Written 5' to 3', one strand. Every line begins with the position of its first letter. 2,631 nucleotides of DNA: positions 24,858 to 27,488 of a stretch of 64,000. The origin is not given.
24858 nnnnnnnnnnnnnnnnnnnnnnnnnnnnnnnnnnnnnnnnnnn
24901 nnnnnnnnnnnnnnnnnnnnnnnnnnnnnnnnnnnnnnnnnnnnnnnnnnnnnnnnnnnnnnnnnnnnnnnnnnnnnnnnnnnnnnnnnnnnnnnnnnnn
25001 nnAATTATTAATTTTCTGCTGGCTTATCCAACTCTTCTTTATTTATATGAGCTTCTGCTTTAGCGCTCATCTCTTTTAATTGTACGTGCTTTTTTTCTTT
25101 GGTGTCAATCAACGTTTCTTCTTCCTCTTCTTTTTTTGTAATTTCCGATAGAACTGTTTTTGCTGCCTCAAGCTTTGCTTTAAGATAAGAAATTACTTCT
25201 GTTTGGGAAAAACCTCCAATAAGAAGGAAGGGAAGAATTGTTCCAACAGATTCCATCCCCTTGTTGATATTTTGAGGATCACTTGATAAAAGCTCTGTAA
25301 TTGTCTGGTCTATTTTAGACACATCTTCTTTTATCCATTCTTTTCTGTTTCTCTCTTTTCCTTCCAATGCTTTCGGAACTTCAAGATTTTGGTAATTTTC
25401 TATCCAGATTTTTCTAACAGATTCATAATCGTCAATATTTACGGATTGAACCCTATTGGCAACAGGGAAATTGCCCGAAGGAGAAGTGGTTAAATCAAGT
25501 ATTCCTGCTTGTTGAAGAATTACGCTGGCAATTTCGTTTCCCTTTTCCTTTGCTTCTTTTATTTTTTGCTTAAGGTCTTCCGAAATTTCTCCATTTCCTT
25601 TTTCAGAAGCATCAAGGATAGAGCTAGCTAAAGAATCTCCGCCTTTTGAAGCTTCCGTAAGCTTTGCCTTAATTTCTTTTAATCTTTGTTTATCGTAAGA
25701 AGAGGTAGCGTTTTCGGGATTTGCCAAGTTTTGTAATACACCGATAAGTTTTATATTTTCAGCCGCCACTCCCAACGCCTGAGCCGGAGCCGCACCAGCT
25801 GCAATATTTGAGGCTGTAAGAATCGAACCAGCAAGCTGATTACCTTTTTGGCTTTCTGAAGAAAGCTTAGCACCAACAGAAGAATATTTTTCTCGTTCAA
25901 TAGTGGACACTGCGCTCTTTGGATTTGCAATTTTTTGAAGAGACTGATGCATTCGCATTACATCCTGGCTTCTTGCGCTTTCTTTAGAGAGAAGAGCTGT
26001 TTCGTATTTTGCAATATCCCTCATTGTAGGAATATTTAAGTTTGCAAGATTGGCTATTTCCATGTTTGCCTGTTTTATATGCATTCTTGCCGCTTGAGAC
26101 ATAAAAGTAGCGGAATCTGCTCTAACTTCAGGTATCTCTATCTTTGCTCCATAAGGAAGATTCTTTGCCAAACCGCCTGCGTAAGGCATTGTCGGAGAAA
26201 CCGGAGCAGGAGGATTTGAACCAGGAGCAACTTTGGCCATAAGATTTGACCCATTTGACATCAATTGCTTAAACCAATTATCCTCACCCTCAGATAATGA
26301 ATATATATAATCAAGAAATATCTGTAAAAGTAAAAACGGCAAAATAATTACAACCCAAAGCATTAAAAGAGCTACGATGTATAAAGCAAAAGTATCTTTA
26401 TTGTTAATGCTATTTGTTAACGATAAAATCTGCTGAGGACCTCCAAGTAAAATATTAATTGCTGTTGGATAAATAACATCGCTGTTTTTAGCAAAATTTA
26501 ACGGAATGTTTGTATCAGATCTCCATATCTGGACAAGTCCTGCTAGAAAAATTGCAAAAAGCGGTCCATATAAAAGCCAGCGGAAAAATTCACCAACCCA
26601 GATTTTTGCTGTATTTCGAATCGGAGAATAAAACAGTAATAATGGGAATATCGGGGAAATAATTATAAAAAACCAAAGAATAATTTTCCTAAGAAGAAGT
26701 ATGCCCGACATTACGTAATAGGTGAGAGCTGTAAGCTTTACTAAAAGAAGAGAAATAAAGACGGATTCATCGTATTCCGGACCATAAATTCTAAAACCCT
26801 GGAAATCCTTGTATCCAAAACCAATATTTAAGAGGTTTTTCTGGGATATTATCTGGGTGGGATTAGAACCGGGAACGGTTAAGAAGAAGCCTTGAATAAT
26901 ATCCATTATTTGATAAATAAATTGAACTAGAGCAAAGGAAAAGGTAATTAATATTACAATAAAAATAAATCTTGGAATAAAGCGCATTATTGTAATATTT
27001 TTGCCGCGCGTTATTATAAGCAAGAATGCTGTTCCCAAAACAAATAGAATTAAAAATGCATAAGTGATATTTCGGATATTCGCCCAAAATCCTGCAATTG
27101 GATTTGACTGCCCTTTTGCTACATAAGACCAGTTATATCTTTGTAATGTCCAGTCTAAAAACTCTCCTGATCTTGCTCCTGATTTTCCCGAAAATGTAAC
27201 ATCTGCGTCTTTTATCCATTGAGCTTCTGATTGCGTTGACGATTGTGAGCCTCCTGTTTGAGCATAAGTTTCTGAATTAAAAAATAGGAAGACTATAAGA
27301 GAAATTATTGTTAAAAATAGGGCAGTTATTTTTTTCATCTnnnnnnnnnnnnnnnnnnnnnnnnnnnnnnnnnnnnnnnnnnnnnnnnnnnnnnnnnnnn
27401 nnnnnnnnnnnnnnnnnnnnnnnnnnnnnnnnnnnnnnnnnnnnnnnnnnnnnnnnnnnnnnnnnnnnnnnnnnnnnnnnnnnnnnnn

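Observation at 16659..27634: Co-directional block: pseudo-Clp unfoldase, membrane M4 protease, Q/N-tailed ClpC, VirB6/TrbL-like protein and a small two-TM pilin-like protein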

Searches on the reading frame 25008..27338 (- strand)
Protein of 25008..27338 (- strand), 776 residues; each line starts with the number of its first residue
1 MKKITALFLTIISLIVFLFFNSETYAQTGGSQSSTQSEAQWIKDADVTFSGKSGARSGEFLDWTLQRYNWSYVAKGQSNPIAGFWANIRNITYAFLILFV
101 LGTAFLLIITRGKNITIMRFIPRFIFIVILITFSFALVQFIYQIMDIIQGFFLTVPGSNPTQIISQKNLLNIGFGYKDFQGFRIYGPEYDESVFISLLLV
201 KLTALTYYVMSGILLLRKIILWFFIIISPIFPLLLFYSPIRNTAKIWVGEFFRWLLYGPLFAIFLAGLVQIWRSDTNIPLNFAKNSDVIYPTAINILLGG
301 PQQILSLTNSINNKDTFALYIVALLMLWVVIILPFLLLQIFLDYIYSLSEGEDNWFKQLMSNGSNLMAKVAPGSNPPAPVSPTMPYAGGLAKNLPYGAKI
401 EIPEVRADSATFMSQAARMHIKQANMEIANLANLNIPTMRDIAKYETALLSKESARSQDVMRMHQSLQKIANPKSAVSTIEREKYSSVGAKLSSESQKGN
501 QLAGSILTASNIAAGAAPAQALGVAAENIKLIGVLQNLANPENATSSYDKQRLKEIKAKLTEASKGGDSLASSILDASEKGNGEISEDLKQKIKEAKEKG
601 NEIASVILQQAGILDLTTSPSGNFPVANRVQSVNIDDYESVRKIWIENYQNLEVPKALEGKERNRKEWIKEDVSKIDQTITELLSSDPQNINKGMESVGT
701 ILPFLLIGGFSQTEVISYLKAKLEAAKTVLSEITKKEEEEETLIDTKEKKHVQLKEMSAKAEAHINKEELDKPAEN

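Call 4: search_protein_families(library=pfam, proteins=[window:25008-27338:-], max_evalue=0.01)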
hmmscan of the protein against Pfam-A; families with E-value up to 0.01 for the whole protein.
window:25008-27338:- (776 aa): 1 family
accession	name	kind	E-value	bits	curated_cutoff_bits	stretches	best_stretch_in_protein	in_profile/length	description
PF04610.19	TrbL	-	0.0015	18.7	25.9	1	104-271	8-179/215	TrbL/VirB6 plasmid conjugal transfer protein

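Call 5: search_protein_families(library=ncbifam, proteins=[window:25008-27338:-], max_evalue=0.01)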
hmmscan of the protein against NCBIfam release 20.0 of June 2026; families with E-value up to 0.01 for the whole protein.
window:25008-27338:- (776 aa): 0 families

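Call 11: find_encoding_contigs(protein=window:25008-27338:-, flank=10000, max_places=4)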
Protein window:25008-27338:- (776 aa): no gene with exactly this product is on record in the collection.

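Call 12: find_homologous_proteins(query=window:25008-27338:-)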
Query window:25008-27338:- (776 aa): 663 proteins with E <= 0.001 among 8000 candidates; the best 120 are listed.
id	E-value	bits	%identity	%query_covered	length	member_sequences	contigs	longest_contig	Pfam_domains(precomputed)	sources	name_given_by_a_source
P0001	0.0e+0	1698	100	100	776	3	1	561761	-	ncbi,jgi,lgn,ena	-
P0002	0.0e+0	1239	73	99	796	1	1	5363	-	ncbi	-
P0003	0.0e+0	1226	72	100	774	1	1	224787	-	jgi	jgi:hypothetical protein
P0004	0.0e+0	1220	69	100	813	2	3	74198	-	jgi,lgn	-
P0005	0.0e+0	1206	72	99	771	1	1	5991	-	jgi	jgi:hypothetical protein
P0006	0.0e+0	1205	71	100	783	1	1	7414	-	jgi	jgi:hypothetical protein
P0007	0.0e+0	1189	71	99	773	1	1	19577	-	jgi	jgi:hypothetical protein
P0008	4.2e-282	956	59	97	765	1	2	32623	-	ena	-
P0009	5.6e-282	955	59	98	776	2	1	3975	-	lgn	-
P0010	2.3e-280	950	60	97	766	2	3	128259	-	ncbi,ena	-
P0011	5.6e-280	949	58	99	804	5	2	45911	-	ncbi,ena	-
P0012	7.9e-280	948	53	77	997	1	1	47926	-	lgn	-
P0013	3.9e-277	939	58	98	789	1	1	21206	-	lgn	-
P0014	7.8e-277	938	59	95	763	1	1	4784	-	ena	-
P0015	8.5e-277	938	57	99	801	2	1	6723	-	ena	-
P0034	3.6e-267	907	56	96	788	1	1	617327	-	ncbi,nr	ncbi:MAG: hypothetical protein HYT08_02645 [Candidatus Levybacteria bacterium]|nr:hypothetical prote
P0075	9.8e-258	875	47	98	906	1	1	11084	PF04610.20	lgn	-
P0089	1.6e-243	828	40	95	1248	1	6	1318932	PF17969.7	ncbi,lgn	-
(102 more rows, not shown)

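Call 13: find_encoding_contigs(protein=P0001, flank=10000, max_places=2)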
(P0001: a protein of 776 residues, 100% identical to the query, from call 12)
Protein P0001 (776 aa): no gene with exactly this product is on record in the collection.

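Call 14: find_encoding_contigs(protein=P0034, flank=10000, max_places=2)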
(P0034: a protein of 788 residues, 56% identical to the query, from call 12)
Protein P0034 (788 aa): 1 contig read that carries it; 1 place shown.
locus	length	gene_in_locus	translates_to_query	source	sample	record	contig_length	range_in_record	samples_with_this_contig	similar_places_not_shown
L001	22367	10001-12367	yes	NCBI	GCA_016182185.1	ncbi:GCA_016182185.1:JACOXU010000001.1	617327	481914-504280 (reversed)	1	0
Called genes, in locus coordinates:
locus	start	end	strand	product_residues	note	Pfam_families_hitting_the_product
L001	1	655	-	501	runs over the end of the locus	PF27757:Competence-induced_Ccs4_N, PF13231:PMT_2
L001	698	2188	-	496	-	-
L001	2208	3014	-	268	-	PF01026:TatD_DNase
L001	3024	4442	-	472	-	PF00133:tRNA-synt_1, PF01406:tRNA-synt_1e (weak), PF01921:tRNA-synt_1f (faint), PF09334:tRNA-synt_1g, PF00133:tRNA-synt_1, PF01406:tRNA-synt_1e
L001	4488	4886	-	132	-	-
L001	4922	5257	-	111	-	-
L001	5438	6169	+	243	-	PF03444:WHD_HrcA (weak), PF01628:HrcA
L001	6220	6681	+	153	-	PF01025:GrpE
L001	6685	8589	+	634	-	PF00012:HSP70, PF06723:MreB_Mbl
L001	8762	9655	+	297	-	PF00226:DnaJ, PF01556:DnaJ_C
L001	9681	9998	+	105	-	PF18895:T4SS_pilin (faint)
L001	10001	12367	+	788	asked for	-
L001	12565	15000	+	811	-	PF02861:Clp_N, PF23569:NBD_SMAX1, PF00004:AAA, PF17871:AAA_lid_9, PF00004:AAA, PF07724:AAA_2, PF07728:AAA_5, PF10431:ClpB_D2-small, +6 more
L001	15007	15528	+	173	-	-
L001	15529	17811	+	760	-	PF07504:FTP (weak), PF01447:Peptidase_M4, PF02868:Peptidase_M4_C, PF13620:CarboxypepD_reg (faint), PF17210:SdrD_B (weak)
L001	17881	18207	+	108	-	-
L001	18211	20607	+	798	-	PF00004:AAA (faint), PF00158:Sigma54_activat (faint), PF17871:AAA_lid_9, PF07724:AAA_2, PF07728:AAA_5 (weak), PF10431:ClpB_D2-small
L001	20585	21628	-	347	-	-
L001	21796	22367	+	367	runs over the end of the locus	PF08529:NusA_N, PF13184:KH_NusA_1st, PF26594:KH_NusA_2nd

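Call 15: find_encoding_contigs(protein=P0089, flank=10000, max_places=2)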
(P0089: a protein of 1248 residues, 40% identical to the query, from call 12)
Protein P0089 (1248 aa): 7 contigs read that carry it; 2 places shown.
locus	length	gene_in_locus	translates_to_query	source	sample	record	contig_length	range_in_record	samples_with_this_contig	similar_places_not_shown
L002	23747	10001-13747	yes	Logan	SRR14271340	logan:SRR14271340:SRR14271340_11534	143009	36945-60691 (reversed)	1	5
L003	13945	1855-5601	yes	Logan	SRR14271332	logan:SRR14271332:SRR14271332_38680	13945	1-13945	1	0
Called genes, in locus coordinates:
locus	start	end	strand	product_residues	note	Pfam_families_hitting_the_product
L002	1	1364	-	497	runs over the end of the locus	PF13632:Glyco_trans_2_3 (weak)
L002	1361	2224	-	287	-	PF01026:TatD_DNase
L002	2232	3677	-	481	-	PF00133:tRNA-synt_1, PF01921:tRNA-synt_1f (faint), PF09334:tRNA-synt_1g, PF00133:tRNA-synt_1, PF01406:tRNA-synt_1e, PF19303:Anticodon_3, PF08264:Anticodon_1 (faint)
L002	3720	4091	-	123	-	-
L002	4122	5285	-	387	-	PF18895:T4SS_pilin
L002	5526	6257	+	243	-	PF01628:HrcA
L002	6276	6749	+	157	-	PF01025:GrpE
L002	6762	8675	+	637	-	PF00012:HSP70, PF06723:MreB_Mbl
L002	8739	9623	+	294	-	PF00226:DnaJ, PF01556:DnaJ_C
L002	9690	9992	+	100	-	PF18895:T4SS_pilin (weak)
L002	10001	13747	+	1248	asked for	PF17969:Ldt_C (faint)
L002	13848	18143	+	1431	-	PF02861:Clp_N, PF23569:NBD_SMAX1 (weak), PF00004:AAA, PF17871:AAA_lid_9, PF00004:AAA, PF07724:AAA_2, PF07728:AAA_5, PF10431:ClpB_D2-small, +7 more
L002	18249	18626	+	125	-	-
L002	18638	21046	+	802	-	PF13401:AAA_22 (faint), PF17871:AAA_lid_9, PF00158:Sigma54_activat (weak), PF00004:AAA, PF07724:AAA_2, PF07728:AAA_5, PF10431:ClpB_D2-small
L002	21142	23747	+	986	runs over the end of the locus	-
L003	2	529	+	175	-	?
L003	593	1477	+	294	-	PF00226:DnaJ, PF01556:DnaJ_C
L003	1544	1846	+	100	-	PF18895:T4SS_pilin (weak)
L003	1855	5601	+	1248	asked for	PF17969:Ldt_C (faint)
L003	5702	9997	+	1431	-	PF02861:Clp_N, PF23569:NBD_SMAX1 (weak), PF00004:AAA, PF17871:AAA_lid_9, PF00004:AAA, PF07724:AAA_2, PF07728:AAA_5, PF10431:ClpB_D2-small, +7 more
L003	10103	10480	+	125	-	-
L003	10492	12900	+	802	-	PF13401:AAA_22 (faint), PF17871:AAA_lid_9, PF00158:Sigma54_activat (weak), PF00004:AAA, PF07724:AAA_2, PF07728:AAA_5, PF10431:ClpB_D2-small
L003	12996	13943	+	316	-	?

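Call 25: search_solved_structures(query=A1, max_evalue=10, show_alignments=2)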
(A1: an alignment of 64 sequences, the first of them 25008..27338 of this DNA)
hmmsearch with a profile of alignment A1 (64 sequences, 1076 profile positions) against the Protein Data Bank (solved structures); distinct sequences matched with E-value up to 10: 9.
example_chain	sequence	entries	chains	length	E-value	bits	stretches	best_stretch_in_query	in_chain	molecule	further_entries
3ryl_A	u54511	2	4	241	0.15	13.3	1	485-583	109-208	protein VPA1370 | VopL C terminal domain protein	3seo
4m63_A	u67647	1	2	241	0.19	13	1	485-583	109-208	T3SS2 effector VopL nucleation of actin polymerization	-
9qwr_A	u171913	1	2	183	0.26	12.6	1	798-945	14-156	MICOS complex subunit MIC60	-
9dn6_A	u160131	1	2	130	0.27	12.5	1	493-616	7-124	De novo designed IR agonist RF-405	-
6x8n_A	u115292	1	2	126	0.45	11.8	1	537-612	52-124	De novo designed ABLE protein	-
6w6x_A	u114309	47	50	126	0.52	11.6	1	538-612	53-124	De novo designed ABLE protein | De novo designed ABLE | D-ABLE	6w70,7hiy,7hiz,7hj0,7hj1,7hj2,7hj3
7xgf_A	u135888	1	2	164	0.56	11.5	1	869-991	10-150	BCL-xL and MCL-1 dual inhibitor 2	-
7xge_A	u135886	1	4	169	0.65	11.3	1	869-993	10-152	BCL-xL and MCL-1 dual binder 2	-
2lfd_A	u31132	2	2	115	3.4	8.9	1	562-621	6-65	Diiron protein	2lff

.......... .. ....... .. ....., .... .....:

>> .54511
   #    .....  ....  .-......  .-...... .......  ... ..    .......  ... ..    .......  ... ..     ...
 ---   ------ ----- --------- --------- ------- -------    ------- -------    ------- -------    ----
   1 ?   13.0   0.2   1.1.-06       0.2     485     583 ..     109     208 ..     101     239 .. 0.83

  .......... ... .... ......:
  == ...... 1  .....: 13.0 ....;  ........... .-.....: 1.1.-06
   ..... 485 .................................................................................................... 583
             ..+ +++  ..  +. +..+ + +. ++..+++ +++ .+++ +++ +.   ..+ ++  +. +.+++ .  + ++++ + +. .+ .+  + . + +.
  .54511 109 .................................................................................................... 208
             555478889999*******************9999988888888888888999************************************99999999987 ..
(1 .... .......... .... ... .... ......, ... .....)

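Call 27: search_protein_families(library=pfam, alignment_id=A2, max_evalue=0.01)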
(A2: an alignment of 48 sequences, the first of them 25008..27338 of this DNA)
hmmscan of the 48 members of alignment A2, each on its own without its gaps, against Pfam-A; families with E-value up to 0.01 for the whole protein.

A. member 1, window:25008-27338:- (776 aa): 1 family
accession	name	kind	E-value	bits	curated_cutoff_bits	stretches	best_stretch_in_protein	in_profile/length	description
PF04610.19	TrbL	-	0.0015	18.7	25.9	1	104-271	8-179/215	TrbL/VirB6 plasmid conjugal transfer protein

B. families by the number of members that match (of 48 scanned): 9 families
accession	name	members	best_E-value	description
PF04610.19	TrbL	15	5.7e-06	TrbL/VirB6 plasmid conjugal transfer protein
PF24225.1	DUF7441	2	0.00081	Domain of unknown function (DUF7441)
PF17969.6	Ldt_C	1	1.8e-05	L,D-transpeptidase C-terminal domain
PF06730.16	FAM92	1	0.0031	FAM92 protein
PF04949.18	Transcrip_act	1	0.0037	Transcriptional activator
PF12501.13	DUF3708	1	0.0039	Phosphate ATP-binding cassette transporter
PF17870.6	Insulin_TMD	1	0.0063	Insulin receptor trans-membrane segment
PF12732.12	YtxH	1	0.0074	YtxH-like protein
PF08470.16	NTNH_C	1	0.0094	Nontoxic nonhaemagglutinin C-terminal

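Call 29: find_related_loci(query=A2, collection=genome_contigs, flank=10000)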
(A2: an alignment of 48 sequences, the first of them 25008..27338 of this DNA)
Query A2 (776 aa) in genome_contigs; peptide patterns used: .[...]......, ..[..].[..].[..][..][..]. (x = any residue, [..] = any of these).
181 stretches matched a pattern; 148 encode a relative of the query (tblastn E <= 1e-3); the best 80 are kept; 80 distinct loci.
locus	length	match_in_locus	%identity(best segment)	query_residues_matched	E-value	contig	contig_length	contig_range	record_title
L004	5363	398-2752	73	1-765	0e+0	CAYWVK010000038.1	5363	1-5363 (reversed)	MAG TPA_asm: uncultured Gammaproteobacteria bacterium isolate SRP192927_co6_216 genome assembly, contig: NODE_42732_leng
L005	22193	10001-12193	60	2-745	0e+0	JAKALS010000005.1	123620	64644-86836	MAG: bacterium isolate WY5.bin132 NODE_219_length_123620_cov_6.550169, whole genome shotgun sequence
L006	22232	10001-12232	60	1-749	0e+0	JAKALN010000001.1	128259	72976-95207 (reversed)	MAG: bacterium isolate WY5.bin128 NODE_199_length_128259_cov_9.479966, whole genome shotgun sequence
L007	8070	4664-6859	58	38-776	0e+0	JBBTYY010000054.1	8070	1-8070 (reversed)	MAG: Patescibacteria group bacterium isolate H52-bin050_1 H52_bin050_1_000000000054, whole genome shotgun sequence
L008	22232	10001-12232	58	38-771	0e+0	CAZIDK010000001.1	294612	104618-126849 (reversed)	MAG TPA_asm: uncultured Gammaproteobacteria bacterium isolate SRP302447_co4_23 genome assembly, contig: NODE_116_length_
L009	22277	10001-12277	57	26-772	0e+0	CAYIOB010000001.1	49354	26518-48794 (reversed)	MAG TPA_asm: uncultured Gammaproteobacteria bacterium isolate ERP119705_co25_644 genome assembly, contig: NODE_228_lengt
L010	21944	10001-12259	55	8-768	0e+0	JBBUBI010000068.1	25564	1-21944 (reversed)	MAG: Patescibacteria group bacterium isolate H52-bin033_1 H52_bin033_1_000000000068, whole genome shotgun sequence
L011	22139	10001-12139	59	23-746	0e+0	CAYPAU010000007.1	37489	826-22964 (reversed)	MAG TPA_asm: uncultured Gammaproteobacteria bacterium isolate SRP269290_co3_1059 genome assembly, contig: NODE_922_lengt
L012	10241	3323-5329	60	38-730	0e+0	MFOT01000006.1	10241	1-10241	MAG: Candidatus Levybacteria bacterium RIFCSPLOWO2_01_FULL_38_21 rifcsplowo2_01_scaffold_16734, whole genome shotgun seq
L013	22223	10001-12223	56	21-768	0e+0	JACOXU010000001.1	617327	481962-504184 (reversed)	MAG: Candidatus Levyibacteriota bacterium isolate NC_groundwater_161_Ag_S-0.1um_37_19 S4_GD2017_2_S1_scaffold_10, whole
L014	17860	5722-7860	58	35-775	0e+0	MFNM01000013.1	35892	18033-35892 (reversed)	MAG: Candidatus Levybacteria bacterium RIFCSPHIGHO2_01_FULL_37_33 rifcsphigho2_01_scaffold_2070, whole genome shotgun se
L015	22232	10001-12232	57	18-775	0e+0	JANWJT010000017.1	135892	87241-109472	MAG: Candidatus Microgenomates bacterium isolate CRAIB_MAG74 c_000000092508, whole genome shotgun sequence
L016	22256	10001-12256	55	1-762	0e+0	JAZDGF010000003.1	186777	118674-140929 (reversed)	MAG: Candidatus Levyibacteriota bacterium isolate MEGAHIT-group-0.239 k141_212847, whole genome shotgun sequence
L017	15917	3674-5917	56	37-762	0e+0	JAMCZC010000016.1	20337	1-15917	MAG: Patescibacteria group bacterium isolate FK_Sedi_B_Bin.322 NODE_9161_length_20337_cov_41.9952, whole genome shotgun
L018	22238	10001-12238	56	1-750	0e+0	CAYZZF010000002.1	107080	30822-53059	MAG TPA_asm: uncultured Gammaproteobacteria bacterium isolate SRP093762_co1_95 genome assembly, contig: NODE_108_length_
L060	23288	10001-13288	41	8-771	5e-174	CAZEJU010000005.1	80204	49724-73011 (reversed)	MAG TPA_asm: uncultured Gammaproteobacteria bacterium isolate binchicken_co105_439 genome assembly, contig: NODE_325_len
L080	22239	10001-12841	41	41-776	8e-158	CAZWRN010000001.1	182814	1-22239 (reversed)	MAG TPA_asm: uncultured Gammaproteobacteria bacterium isolate binchicken_co105_146 genome assembly, contig: NODE_79_leng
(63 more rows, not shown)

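Call 34: predict_structure(alignment_id=A1)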
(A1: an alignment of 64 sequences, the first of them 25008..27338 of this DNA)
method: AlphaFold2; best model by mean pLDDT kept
length: 776 residues; sequences in the alignment: 64
mean_pLDDT: 74.3   pTM: 0.47
mean pLDDT of the five models: 74.3, 72.9, 72.4, 71.9, 71.8
residues with pLDDT >= 90: 80; 70-90: 493; 50-70: 100; < 50: 103
segments of 3 or more residues with pLDDT < 50: 21-37, 363-410, 744-776
pLDDT, mean of each block of 10 residues (from residue 1): 77 81 41 49 91 92 83 68 81 85 86 77 84 82 75 76 82 85 87 89 93 88 81 78 80 81 82 68 65 77 68 77 88 84 72 57 46 39 34 35 40 54 71 79 85 74 85 85 84 79 84 80 72 79 81 84 84 82 66 81 81 57 57 81 91 74 85 92 86 82 84 89 94 85 49 34 34 38
secondary structure, 60 per line:
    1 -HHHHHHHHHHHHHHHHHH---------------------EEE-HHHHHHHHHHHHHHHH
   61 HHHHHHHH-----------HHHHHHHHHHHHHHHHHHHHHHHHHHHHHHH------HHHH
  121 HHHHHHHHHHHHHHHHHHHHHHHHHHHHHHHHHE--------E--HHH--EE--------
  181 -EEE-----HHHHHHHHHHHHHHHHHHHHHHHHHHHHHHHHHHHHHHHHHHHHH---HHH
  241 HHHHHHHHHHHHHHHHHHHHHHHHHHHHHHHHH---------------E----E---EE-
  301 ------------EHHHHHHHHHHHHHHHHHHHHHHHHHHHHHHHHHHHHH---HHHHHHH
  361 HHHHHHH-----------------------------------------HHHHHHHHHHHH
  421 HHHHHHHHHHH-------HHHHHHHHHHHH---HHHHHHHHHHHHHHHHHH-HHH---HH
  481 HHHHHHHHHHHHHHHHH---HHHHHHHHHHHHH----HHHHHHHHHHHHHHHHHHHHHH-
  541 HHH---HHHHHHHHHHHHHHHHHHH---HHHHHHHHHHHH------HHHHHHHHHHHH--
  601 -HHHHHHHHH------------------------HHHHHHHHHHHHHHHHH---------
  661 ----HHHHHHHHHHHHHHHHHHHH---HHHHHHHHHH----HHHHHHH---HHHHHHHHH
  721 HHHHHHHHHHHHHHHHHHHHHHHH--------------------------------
elements in order (helices of 4 or more, strands of 3 or more residues): H2-19 E41-43 H45-68 H80-110 H117-153 E182-184 H190-234 H238-273 H314-350 H354-367 H409-431 H439-450 H454-471 H479-497 H501-513 H518-539 H547-565 H569-580 H587-598 H602-610 H635-651 H665-684 H688-697 H702-708 H712-744
